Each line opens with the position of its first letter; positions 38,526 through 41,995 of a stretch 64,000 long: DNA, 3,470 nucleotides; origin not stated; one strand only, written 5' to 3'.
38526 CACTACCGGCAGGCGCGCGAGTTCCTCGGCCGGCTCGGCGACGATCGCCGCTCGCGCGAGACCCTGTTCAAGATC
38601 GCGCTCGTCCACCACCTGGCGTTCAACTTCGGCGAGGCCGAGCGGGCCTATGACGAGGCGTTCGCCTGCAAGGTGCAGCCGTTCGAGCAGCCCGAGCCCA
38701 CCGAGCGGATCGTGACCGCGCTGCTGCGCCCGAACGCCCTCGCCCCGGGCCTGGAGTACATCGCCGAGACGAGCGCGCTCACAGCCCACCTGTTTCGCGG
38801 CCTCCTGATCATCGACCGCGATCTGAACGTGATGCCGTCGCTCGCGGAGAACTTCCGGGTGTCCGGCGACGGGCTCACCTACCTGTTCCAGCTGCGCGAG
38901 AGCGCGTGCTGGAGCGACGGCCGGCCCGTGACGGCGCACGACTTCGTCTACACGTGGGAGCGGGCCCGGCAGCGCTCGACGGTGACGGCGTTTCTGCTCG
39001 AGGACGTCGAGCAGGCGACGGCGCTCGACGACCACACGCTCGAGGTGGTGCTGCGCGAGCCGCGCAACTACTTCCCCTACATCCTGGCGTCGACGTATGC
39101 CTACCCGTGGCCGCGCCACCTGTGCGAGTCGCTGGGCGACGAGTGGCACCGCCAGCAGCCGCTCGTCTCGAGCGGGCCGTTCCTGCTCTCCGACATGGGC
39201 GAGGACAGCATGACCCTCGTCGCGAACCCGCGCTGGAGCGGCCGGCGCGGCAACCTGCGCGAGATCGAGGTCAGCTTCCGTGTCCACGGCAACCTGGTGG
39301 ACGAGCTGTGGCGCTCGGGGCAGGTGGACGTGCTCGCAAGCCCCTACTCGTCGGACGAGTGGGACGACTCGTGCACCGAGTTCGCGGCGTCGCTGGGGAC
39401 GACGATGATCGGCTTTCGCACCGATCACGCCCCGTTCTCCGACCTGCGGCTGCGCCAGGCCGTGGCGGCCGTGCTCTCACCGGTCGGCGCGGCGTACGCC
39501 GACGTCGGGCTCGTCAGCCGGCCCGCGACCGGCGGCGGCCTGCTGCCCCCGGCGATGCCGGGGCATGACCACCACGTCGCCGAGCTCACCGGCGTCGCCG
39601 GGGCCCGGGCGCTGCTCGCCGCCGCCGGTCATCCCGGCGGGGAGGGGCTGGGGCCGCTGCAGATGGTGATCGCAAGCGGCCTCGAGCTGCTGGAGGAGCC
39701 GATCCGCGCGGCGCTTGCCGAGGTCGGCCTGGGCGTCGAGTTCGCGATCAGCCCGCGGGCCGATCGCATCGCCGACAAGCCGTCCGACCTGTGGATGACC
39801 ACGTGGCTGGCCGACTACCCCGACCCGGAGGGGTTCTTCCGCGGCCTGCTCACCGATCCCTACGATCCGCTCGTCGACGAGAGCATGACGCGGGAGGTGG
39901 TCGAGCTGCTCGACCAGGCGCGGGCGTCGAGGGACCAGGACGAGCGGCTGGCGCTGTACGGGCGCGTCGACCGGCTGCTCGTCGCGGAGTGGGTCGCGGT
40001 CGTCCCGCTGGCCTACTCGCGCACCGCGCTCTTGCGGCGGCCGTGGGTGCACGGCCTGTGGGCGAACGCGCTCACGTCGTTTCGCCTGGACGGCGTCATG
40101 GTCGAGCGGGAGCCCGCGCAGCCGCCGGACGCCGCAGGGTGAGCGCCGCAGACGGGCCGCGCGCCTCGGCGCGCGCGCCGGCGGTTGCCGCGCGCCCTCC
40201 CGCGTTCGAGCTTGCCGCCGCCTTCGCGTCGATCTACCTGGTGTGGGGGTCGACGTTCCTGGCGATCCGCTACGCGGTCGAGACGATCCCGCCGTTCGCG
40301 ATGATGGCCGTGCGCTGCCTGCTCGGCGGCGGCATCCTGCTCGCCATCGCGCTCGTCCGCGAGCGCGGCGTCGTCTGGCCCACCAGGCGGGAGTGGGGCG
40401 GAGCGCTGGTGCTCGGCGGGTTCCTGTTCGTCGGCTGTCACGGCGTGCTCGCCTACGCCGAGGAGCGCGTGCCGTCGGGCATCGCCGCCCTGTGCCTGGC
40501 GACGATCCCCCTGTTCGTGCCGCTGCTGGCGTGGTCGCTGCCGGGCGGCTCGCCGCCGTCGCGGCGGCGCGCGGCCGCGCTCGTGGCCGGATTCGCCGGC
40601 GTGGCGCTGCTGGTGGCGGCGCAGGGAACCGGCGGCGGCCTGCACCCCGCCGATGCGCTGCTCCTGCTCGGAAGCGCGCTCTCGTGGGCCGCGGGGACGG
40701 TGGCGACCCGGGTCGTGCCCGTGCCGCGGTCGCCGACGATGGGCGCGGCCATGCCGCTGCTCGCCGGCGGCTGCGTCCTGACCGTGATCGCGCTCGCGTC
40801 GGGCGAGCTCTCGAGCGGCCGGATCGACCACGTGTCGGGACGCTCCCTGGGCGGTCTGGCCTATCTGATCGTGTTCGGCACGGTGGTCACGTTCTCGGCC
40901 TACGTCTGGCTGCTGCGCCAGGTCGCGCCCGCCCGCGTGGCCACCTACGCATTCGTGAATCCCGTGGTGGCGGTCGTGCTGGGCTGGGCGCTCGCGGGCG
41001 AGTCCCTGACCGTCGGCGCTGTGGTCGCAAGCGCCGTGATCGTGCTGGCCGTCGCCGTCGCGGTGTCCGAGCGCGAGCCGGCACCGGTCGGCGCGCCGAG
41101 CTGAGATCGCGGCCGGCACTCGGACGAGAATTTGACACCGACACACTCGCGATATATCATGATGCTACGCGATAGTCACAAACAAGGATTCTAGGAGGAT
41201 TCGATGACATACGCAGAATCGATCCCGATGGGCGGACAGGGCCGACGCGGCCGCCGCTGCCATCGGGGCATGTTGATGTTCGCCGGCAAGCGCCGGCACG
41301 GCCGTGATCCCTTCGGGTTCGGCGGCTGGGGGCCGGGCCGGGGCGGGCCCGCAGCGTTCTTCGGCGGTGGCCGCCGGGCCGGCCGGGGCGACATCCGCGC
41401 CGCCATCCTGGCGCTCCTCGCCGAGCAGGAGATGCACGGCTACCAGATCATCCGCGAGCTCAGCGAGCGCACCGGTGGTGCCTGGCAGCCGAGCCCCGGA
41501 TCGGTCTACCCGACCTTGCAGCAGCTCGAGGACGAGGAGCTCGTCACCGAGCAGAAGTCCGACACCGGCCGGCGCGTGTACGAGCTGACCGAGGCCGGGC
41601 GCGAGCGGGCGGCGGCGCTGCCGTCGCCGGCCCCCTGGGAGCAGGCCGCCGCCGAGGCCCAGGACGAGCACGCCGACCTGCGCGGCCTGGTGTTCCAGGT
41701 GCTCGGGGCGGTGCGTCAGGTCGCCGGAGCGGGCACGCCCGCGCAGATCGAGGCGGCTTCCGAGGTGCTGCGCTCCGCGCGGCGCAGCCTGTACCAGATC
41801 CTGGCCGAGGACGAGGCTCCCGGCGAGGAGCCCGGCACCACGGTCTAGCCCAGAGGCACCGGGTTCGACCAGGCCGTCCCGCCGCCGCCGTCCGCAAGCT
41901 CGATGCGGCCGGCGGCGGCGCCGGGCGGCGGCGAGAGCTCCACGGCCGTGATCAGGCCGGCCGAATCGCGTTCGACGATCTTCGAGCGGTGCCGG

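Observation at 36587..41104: Cytoplasmic cyclase-STAND-TPR-SBP5 fusion protein translationally coupled to an EamA transporter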

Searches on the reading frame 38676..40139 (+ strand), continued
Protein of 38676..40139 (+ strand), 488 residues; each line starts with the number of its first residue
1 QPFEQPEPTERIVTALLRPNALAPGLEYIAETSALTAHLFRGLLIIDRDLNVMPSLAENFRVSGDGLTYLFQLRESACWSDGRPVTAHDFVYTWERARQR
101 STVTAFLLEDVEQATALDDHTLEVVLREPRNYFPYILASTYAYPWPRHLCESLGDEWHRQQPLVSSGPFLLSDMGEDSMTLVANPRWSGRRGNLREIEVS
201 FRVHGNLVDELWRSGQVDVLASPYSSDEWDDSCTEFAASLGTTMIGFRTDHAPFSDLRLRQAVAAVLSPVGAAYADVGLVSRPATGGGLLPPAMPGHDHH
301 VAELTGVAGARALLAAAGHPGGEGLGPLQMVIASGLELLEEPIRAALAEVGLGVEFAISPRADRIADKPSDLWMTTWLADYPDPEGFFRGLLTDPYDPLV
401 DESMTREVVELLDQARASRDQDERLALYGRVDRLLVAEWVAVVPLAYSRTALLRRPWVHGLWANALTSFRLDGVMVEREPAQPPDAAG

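Call 52: fold_search(model_id=the predicted structure, library=pdb)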
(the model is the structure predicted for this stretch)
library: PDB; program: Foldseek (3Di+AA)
matches with E <= 10: 930; with E <= 0.001: 170
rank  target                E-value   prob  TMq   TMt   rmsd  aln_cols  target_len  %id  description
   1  8azb                  2.5e-39  1.00  0.84  0.82   3.8       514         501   20  Crystal Structure of the peptide binding protein DppE from Bacillus subtilis in the unliganded state (released 2023-02-22)
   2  8ay0_A                1.3e-38  1.00  0.74  0.73   5.0       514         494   20  Crystal Structure of the peptide binding protein DppE from Bacillus subtilis in complex with murein tripeptide (released 2023-02-22)
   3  8ay0_B                1.6e-38  1.00  0.75  0.74   5.0       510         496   20  Crystal Structure of the peptide binding protein DppE from Bacillus subtilis in complex with murein tripeptide (released 2023-02-22)
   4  1uqw_A                1.3e-36  1.00  0.82  0.82   3.6       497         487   20  Crystal structure of yliB protein from escherichia coi (released 2003-10-22)
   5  1ola_A                2.2e-36  1.00  0.74  0.70   5.1       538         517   23  THE STRUCTURAL BASIS OF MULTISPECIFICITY IN THE OLIGOPEPTIDE-BINDING PROTEIN OPPA (released 1994-07-31)
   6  2z23_A                2.5e-36  1.00  0.73  0.69   5.3       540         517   22  Crystal structure of Y.pestis oligo peptide binding protein OppA with tri-lysine ligand (released 2007-10-30)
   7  9a37_MODEL_1_A        3.6e-36  1.00  0.68  0.62   5.0       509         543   23  Model of E. coli OppA by in-cell photo-crosslinking MS and deep learning (released 2023-02-24)
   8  4toz_A                4.9e-36  1.00  0.76  0.72   4.7       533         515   21  MppA Periplasmic Murein Tripeptide Binding Protein, Unliganded Open Form (released 2015-06-10)
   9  8are_A                5.9e-36  1.00  0.72  0.70   5.2       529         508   19  Crystal structure of the peptide binding protein, OppA, from Bacillus subtilis in complex with a PhrE-derived pentapep (released 2023-02-22)
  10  4toz_B                5.9e-36  1.00  0.72  0.69   5.1       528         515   21  MppA Periplasmic Murein Tripeptide Binding Protein, Unliganded Open Form (released 2015-06-10)
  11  8ay0_C                8.0e-36  1.00  0.72  0.73   4.9       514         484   20  Crystal Structure of the peptide binding protein DppE from Bacillus subtilis in complex with murein tripeptide (released 2023-02-22)
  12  7kz9_A                1.1e-35  1.00  0.74  0.76   4.7       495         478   22  Crystal structure of Pseudomonas sp. PDC86 substrate-binding protein Aapf in complex with a signaling molecule HEHEAA (released 2021-03-17)
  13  4gl8_A                1.2e-35  1.00  0.77  0.75   4.4       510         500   20  X-ray crystal structure of a periplasmic oligopeptide-binding protein/Oligopeptide ABC transporter(OppAIV) from Borrel (released 2012-09-19)
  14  1b52_A                1.2e-35  1.00  0.73  0.70   5.0       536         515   24  OLIGO-PEPTIDE BINDING PROTEIN (OPPA) COMPLEXED WITH KTK (released 1999-01-20)
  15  5u4o                  1.9e-35  1.00  0.80  0.82   3.9       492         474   19  A 2.05A X-Ray Structureof A Bacterial Extracellular Solute-binding Protein, family 5 for Bacillus anthracis str. Ames (released 2017-03-08)
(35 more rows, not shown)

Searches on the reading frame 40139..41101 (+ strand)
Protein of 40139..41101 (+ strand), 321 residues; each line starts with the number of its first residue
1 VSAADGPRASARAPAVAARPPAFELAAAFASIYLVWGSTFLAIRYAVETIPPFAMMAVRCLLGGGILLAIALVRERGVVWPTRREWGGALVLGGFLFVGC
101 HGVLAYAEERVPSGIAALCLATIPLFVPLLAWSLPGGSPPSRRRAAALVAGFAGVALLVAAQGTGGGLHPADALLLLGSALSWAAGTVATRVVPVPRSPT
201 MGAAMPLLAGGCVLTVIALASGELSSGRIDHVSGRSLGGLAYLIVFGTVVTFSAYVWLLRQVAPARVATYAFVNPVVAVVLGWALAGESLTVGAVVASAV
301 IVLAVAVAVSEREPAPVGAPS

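Call 7: search_protein_families(library=pfam, proteins=[window:40139-41101:+], max_evalue=0.01)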
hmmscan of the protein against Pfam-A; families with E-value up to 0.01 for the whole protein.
window:40139-41101:+ (321 aa): 1 family
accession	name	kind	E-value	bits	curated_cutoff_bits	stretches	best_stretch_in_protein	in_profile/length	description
PF00892.27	EamA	-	4.8e-36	124.5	28.2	2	33-159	11-134/135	EamA-like transporter family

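Call 8: search_protein_families(library=ncbifam, proteins=[window:40139-41101:+], max_evalue=0.01)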
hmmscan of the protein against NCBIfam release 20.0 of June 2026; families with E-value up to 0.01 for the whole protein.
window:40139-41101:+ (321 aa): 3 families
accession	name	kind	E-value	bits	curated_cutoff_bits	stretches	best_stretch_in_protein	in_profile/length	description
NF008432.0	PRK11272.1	equivalog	4.7e-63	213.2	270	1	22-308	8-285/294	drug/metabolite exporter YedA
TIGR00950.1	2A78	equivalog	1.7e-36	126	230.2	1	36-305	1-263/264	carboxylate/amino acid/amine transporter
NF008523.0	PRK11453.1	equivalog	8.3e-05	22.3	472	1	32-304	12-280/299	O-acetylserine/cysteine exporter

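Call 77: search_protein_families(library=padloc, proteins=[window:40139-41101:+], max_evalue=0.001)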
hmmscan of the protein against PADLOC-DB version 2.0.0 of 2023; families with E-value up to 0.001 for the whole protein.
window:40139-41101:+ (321 aa): 0 families

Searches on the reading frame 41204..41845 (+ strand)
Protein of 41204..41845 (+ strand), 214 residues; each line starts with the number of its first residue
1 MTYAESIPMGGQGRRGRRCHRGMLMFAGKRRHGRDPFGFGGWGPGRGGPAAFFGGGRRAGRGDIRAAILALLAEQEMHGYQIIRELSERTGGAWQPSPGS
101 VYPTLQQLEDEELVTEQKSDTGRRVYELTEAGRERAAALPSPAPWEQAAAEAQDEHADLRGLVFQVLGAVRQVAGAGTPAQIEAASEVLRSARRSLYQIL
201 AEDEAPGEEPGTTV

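Call 68: search_protein_families(library=pfam, proteins=[window:41204-41845:+], max_evalue=0.0001)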
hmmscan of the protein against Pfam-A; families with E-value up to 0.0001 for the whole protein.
window:41204-41845:+ (214 aa): 1 family
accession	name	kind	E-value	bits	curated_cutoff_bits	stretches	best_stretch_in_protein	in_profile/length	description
PF03551.20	PadR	-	5.7e-24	84.4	27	1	68-137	1-74/75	Transcriptional regulator PadR-like family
